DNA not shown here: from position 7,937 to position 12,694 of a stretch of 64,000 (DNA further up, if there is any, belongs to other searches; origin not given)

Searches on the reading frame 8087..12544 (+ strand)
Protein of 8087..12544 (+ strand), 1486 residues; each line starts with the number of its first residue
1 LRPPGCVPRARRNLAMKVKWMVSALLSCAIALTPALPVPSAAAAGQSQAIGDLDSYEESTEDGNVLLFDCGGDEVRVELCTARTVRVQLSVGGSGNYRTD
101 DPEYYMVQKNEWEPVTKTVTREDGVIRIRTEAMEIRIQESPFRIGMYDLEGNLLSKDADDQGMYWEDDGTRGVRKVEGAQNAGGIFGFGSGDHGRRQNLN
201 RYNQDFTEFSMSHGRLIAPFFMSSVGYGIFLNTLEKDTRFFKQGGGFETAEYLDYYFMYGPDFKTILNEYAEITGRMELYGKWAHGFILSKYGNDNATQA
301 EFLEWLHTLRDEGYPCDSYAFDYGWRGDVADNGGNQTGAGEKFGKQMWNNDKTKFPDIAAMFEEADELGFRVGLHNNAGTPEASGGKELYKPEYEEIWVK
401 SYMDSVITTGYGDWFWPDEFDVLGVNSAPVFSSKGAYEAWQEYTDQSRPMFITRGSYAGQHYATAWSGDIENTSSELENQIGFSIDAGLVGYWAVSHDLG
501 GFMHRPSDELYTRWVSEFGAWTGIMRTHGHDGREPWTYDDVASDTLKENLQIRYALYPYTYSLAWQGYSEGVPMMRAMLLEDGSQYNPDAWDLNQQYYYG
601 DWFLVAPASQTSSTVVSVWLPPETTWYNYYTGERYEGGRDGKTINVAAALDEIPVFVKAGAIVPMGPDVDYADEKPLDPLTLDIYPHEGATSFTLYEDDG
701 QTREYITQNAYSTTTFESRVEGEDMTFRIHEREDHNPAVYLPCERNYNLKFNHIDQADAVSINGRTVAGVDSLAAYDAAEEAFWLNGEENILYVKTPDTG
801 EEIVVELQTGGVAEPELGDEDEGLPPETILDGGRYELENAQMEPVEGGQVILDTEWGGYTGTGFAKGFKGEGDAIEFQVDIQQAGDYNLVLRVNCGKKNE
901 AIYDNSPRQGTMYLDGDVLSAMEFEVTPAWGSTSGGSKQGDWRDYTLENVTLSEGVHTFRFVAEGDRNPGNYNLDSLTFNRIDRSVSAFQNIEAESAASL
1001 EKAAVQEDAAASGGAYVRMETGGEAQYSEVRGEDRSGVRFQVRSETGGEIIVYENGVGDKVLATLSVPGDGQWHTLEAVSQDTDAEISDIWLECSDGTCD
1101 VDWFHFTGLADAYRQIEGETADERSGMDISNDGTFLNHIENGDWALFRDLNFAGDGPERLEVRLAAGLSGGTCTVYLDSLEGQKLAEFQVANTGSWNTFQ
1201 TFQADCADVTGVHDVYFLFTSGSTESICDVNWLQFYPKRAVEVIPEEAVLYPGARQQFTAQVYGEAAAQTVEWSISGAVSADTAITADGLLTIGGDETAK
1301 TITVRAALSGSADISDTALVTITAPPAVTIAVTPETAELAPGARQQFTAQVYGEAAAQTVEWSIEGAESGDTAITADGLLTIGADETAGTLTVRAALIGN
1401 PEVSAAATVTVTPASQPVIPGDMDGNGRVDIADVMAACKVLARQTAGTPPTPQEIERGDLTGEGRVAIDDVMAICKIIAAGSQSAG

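Call 11: search_protein_families(library=pfam, proteins=[window:8087-12544:+], max_evalue=0.0001)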
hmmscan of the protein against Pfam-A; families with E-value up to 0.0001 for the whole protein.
window:8087-12544:+ (1486 aa): 8 families
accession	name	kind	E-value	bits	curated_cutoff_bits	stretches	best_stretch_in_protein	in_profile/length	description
PF01055.32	Glyco_hydro_31_2nd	-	3.9e-41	141.9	23.5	2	428-563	190-328/328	Glycosyl hydrolases family 31 TIM-barrel domain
PF03422.21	CBM_6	-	3.1e-36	124.9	28.9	2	1118-1235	2-123/125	Carbohydrate binding module (family 6)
PF21365.3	Glyco_hydro_31_3rd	-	1.6e-21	77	24.4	1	571-663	1-87/87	Glycosyl hydrolase family 31 C-terminal domain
PF17137.9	DUF5110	-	3.4e-16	59.5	27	1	679-753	1-70/71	Domain of unknown function (DUF5110)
PF13802.12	Gal_mutarotas_2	-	2.6e-10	41.3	27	1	75-235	2-179/184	Glycosyl hydrolase 31 N-terminal galactose mutarotase-like domain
PF18099.7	CBM_35_2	-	1.3e-07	32.1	23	1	1131-1224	14-105/112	Carbohydrate binding module (family 35)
PF02368.24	Big_2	-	1.3e-07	31.9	22.8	0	1329-1394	4-65/79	Bacterial Ig-like domain (group 2)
PF16990.11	CBM_35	-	5.7e-06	27.1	28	1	854-895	17-58/121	Carbohydrate binding module (family 35)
